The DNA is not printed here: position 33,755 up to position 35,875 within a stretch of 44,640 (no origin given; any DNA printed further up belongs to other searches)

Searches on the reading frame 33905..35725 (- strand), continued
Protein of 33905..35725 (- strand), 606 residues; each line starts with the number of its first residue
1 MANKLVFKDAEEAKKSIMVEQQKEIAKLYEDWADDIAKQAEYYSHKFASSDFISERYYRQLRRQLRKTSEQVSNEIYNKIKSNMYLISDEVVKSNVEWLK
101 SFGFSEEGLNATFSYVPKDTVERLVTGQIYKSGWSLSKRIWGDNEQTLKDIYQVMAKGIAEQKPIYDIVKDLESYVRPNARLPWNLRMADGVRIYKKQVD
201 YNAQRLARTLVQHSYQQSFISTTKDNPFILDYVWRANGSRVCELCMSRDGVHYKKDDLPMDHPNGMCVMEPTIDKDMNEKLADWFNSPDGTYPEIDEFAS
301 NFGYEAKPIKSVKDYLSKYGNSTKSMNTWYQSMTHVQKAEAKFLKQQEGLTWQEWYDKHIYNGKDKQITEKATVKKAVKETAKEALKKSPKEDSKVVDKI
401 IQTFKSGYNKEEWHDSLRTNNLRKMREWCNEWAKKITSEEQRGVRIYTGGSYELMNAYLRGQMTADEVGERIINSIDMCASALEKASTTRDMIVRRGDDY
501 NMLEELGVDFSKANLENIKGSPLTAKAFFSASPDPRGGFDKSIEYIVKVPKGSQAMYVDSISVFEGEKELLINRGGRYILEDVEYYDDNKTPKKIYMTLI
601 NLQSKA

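Call 19: find_related_loci(query=window:33905-35725:-, collection=genome_contigs, flank=10000)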
Query window:33905-35725:- (606 aa) in genome_contigs; peptide patterns used: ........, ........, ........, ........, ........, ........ (x = any residue, [..] = any of these).
18 stretches matched a pattern; 4 encode a relative of the query (tblastn E <= 1e-3); 4 distinct loci.
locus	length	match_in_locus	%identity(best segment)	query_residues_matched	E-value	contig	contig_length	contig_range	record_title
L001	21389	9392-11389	51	1-603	0e+0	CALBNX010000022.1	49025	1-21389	MAG TPA_asm: uncultured Clostridia bacterium isolate SRR6425758_bin.113_CONCOCT_v1.1_MAG genome assembly, contig: ERZ176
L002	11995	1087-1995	71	2-304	1e-154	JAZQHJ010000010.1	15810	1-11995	MAG: Eubacteriales bacterium isolate T1900044627_TS20190093.MAGScoT_cleanbin_000083 SGB_965_k141_1867872, whole genome s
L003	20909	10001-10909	71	2-304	1e-153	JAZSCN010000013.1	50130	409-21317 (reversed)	MAG: Oscillospiraceae bacterium isolate T1900044916_TS20190382.MAGScoT_cleanbin_000004 SGB_3333_k141_3588865, whole geno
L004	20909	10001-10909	69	2-304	4e-149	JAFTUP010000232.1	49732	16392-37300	MAG: Clostridia bacterium isolate RGIG4164 Roe_deer_Colon-2__c477973, whole genome shotgun sequence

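Call 24: search_protein_families(library=pfam, proteins=[L001:11659-12489:+, L001:11478-11699:+, L001:12547-12861:+, L001:12881-13201:+, L001:9335-11392:+, L003:9995-10921:+], max_evalue=0.01)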
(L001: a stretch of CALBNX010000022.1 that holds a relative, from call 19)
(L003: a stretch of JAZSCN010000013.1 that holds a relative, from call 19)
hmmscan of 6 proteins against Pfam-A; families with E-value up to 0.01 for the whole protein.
L001:11659-12489:+ (276 aa): 1 family
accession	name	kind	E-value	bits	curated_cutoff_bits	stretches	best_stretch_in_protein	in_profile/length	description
PF03747.19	ADP_ribosyl_GH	-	1.9e-49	169.3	26.2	2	17-189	1-186/287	ADP-ribosylglycohydrolase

L001:11478-11699:+ (73 aa): 0 families

L001:12547-12861:+ (104 aa): 0 families

L001:12881-13201:+ (106 aa): 0 families

L001:9335-11392:+ (685 aa): 2 families
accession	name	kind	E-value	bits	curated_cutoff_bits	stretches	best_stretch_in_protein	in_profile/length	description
PF03496.20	ADPrib_exo_Tox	-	4.3e-27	95.2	23.4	1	515-683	9-193/196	ADP-ribosyltransferase exoenzyme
PF04233.19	Phage_Mu_F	-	0.0086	17.2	29.6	0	221-293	20-101/112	Phage Mu protein F like protein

L003:9995-10921:+ (308 aa): 1 family
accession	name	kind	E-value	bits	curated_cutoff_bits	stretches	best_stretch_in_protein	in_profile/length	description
PF04233.19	Phage_Mu_F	-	0.00038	21.6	29.6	1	151-265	2-102/112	Phage Mu protein F like protein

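Call 29: predict_structure(protein=window:33905-35725:-)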
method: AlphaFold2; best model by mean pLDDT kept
length: 606 residues; sequences in the alignment: 1
mean_pLDDT: 36.3   pTM: 0.20
mean pLDDT of the five models: 36.3, 32.1, 31.6, 30.8, 29.7
residues with pLDDT >= 90: 0; 70-90: 0; 50-70: 2; < 50: 604
segments of 3 or more residues with pLDDT < 50: 1-37, 39-173, 175-606
pLDDT, mean of each block of 10 residues (from residue 1): 30 41 45 46 44 41 43 42 36 37 35 32 32 33 42 41 40 44 32 34 36 33 34 36 33 34 29 35 40 41 37 38 32 32 37 41 34 32 33 36 35 36 39 37 33 39 40 41 33 29 32 30 30 31 36 34 35 34 42 37 30
secondary structure, 60 per line:
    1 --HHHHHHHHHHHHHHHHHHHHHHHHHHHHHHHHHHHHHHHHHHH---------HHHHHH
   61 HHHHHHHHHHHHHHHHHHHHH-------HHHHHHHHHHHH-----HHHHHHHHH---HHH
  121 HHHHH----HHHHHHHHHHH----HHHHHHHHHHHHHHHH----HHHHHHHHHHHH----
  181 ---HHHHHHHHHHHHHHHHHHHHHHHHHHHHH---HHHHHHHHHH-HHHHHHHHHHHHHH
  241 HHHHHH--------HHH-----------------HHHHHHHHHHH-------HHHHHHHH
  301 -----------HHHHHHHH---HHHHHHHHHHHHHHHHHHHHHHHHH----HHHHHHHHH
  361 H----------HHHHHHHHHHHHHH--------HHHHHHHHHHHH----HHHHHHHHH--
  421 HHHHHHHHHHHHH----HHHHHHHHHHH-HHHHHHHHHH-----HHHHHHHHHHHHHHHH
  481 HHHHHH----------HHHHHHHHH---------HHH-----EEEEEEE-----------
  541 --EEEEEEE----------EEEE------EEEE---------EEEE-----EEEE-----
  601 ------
elements in order: H3-45 H55-81 H89-100 H106-114 H118-125 H130-140 H145-160 H165-176 H184-212 H216-225 H227-246 H275-285 H293-300 H312-319 H323-347 H352-361 H372-385 H394-405 H410-418 H421-433 H438-448 H450-459 H465-486 H497-505 E523-529 E543-549 E560-563 E570-573 E583-586 E592-595

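Call 35: search_solved_structures(query=L001:11659-12489:+, max_evalue=0.00001)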
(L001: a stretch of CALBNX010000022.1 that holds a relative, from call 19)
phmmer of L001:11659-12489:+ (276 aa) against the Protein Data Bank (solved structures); distinct sequences matched with E-value up to 0.00001: 17.
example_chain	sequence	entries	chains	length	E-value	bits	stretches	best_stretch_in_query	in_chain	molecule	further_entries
2woc_A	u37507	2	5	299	2.5e-38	135.4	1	12-259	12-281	ADP-RIBOSYL-[DINITROGEN REDUCTASE] GLYCOHYDROLASE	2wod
2woe_A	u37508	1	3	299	1.2e-37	133.1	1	12-259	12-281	ADP-RIBOSYL-[DINITROGEN REDUCTASE] GLYCOHYDROLASE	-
3g9d_A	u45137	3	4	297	3.7e-36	128.2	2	10-145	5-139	Dinitrogenase reductase activating glucohydrolase | Dinitrogenase reductase activacting glicohydrolase | ADP-ribosyl-(Dinitrogen reductase) hydrolase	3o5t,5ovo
6dre_A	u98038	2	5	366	4.2e-25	92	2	13-111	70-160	ADP-ribosyl-(Dinitrogen reductase) hydrolase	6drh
8za7_A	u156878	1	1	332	1.8e-23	86.6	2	163-258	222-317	Lmo0067 protein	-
1t5j_A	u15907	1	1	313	3e-23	85.9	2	10-160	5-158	Hypothetical protein MJ1187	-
2cwc_A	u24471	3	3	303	1.5e-20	77.1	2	15-145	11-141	ADP-ribosylglycohydrolase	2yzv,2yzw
6g1p_A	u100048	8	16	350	7.8e-08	35.3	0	212-253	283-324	ADP-ribosylhydrolase like 2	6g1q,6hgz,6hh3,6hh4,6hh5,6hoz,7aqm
2qty_A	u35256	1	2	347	7.8e-08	35.3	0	211-253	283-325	Poly(ADP-ribose) glycohydrolase ARH3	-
9rfd_A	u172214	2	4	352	7.2e-07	32.2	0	210-253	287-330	ADP-ribosylhydrolase ARH3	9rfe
2g4k_A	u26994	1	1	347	7.8e-07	32.1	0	210-253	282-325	ADP-ribosylhydrolase 3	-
6d36_C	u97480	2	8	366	8e-07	32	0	210-253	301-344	Poly(ADP-ribose) glycohydrolase ARH3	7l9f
5zqy_A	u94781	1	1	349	8e-07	32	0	210-253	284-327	Poly(ADP-ribose) glycohydrolase ARH3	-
2foz_A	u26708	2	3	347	8.2e-07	32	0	210-253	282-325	ADP-ribosylhydrolase like 2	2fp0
7akr_AAA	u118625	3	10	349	1.5e-06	31.1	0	210-253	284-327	ADP-ribose glycohydrolase ARH3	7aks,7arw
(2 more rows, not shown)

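Call 48: get_annotated_region(hit=H20, flank=1500)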
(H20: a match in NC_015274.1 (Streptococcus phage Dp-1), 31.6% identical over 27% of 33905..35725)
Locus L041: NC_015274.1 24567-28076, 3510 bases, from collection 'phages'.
description: Streptococcus phage Dp-1, complete genome.
organism: Streptococcus phage Dp-1 (NCBI taxid 59241)
taxonomy: Viruses; Duplodnaviria; Heunggongvirae; Uroviricota; Caudoviricetes
host: Streptococcus pneumoniae strain R6; source: -; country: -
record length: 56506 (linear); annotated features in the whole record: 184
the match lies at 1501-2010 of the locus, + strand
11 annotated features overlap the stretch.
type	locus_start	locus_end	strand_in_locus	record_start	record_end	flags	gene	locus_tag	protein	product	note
CDS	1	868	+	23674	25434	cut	-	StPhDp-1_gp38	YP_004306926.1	portal protein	Gp38; SPP1 Gp6-like portal domain; orf38; DNA packaging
regulatory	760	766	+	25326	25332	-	-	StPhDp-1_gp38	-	ribosome_binding_site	-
CDS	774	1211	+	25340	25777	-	-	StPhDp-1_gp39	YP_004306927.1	hypothetical protein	Gp39; Zn-finger domain.; orf39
regulatory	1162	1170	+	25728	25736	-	-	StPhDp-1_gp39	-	ribosome_binding_site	-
CDS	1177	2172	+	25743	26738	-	-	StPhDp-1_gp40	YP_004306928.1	head morphogenesis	Gp40; Phage_Mu_F_superfamily domain; orf40; virion structure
regulatory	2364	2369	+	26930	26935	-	-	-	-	ribosome_binding_site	-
CDS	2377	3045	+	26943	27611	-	-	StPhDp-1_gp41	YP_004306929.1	minor capsid protein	Gp41; Phage_GP20 domain; orf41; capsid structure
regulatory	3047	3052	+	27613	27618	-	-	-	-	ribosome_binding_site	-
CDS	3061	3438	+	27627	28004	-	-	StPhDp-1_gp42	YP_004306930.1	major head protein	Gp42; orf42; virion structure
regulatory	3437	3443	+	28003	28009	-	-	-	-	ribosome_binding_site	-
CDS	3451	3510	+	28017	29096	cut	-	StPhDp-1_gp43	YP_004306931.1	major head protein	Gp43; Phage_cap_E superfamily domain; orf43; capsid structure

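Call 49: get_annotated_region(hit=H16, flank=1500)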
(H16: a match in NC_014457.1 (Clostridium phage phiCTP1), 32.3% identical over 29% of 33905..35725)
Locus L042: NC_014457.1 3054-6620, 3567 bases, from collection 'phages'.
description: Clostridium phage phiCTP1, complete genome.
organism: Clostridium phage phiCTP1 (NCBI taxid 871584)
taxonomy: Viruses; Duplodnaviria; Heunggongvirae; Uroviricota; Caudoviricetes
host: -; source: -; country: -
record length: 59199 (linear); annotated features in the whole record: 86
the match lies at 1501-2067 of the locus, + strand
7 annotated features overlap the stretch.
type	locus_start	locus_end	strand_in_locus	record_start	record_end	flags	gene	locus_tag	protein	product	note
CDS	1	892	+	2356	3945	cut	-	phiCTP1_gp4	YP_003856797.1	portal protein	ORF4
CDS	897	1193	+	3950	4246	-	-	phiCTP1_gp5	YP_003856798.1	hypothetical protein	ORF5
CDS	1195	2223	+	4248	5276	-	-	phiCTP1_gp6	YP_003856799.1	head morphogenesis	ORF6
CDS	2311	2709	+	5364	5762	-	-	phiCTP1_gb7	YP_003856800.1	hypothetical protein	ORF7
CDS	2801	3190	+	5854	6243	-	-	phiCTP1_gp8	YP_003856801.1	hypothetical protein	ORF8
CDS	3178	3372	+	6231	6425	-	-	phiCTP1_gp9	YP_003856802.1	hypothetical protein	ORF9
CDS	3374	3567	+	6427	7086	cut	-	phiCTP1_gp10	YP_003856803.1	head scaffolding protein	ORF10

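Call 50: get_annotated_region(hit=H21, flank=1500)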
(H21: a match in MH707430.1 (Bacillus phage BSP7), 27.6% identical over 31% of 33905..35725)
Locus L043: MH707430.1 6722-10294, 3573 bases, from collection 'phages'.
description: Bacillus phage BSP7, complete genome.
organism: Bacillus phage BSP7 (NCBI taxid 2301661)
taxonomy: Viruses; Duplodnaviria; Heunggongvirae; Uroviricota; Caudoviricetes
host: Bacillus subtilis ATCC 21336; source: -; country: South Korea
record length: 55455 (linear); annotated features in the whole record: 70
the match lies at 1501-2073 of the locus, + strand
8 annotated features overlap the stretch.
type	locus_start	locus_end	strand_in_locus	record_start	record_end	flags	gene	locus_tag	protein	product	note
CDS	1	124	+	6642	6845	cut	-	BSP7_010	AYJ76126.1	hypothetical protein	Length:204; Found at strand:positive; start codon:ATG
CDS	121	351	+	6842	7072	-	-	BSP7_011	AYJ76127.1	hypothetical protein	Length:231; Found at strand:positive; start codon:ATG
CDS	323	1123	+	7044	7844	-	-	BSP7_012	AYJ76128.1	putative FAD-dependent thymidylate synthase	Length:801; Found at strand:positive; start codon:ATG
CDS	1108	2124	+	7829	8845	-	-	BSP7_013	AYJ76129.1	putative head morphogenesis protein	Length:1017; Found at strand:positive; start codon:ATG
CDS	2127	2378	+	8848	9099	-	-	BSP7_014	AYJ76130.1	hypothetical protein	Length:252; Found at strand:positive; start codon:ATG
CDS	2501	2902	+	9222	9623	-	-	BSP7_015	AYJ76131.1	hypothetical protein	Length:402; Found at strand:positive; start codon:ATG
CDS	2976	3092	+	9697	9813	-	-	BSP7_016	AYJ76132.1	hypothetical protein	Length:117; Found at strand:positive; start codon:ATG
CDS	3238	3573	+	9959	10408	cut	-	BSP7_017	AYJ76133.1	hypothetical protein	Length:450; Found at strand:positive; start codon:ATG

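Call 51: search_protein_families(library=pfam, proteins=[L041:1177-2172:+, L042:1195-2223:+, L043:1108-2124:+], max_evalue=0.01)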
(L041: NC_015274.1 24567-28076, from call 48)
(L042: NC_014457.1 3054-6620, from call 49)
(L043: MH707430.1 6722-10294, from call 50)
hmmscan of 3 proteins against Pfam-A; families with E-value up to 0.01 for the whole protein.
L041:1177-2172:+ (331 aa): 2 families
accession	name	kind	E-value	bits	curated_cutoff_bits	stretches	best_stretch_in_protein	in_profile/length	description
PF04233.19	Phage_Mu_F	-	2e-07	32.2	29.6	1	153-274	1-101/112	Phage Mu protein F like protein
PF13643.11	DUF4145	-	0.0042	17.5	23.1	0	112-150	9-47/88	Domain of unknown function (DUF4145)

L042:1195-2223:+ (342 aa): 1 family
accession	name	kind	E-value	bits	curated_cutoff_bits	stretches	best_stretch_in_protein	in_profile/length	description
PF15753.10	BLOC1S3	-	0.0026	18.2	27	1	7-80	94-167/172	Biogenesis of lysosome-related organelles complex 1 subunit 3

L043:1108-2124:+ (338 aa): 1 family
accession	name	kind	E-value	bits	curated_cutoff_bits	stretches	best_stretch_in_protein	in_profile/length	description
PF12830.13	Nipped-B_C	-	0.0013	19.3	26.4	1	77-144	57-119/186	Sister chromatid cohesion C-terminus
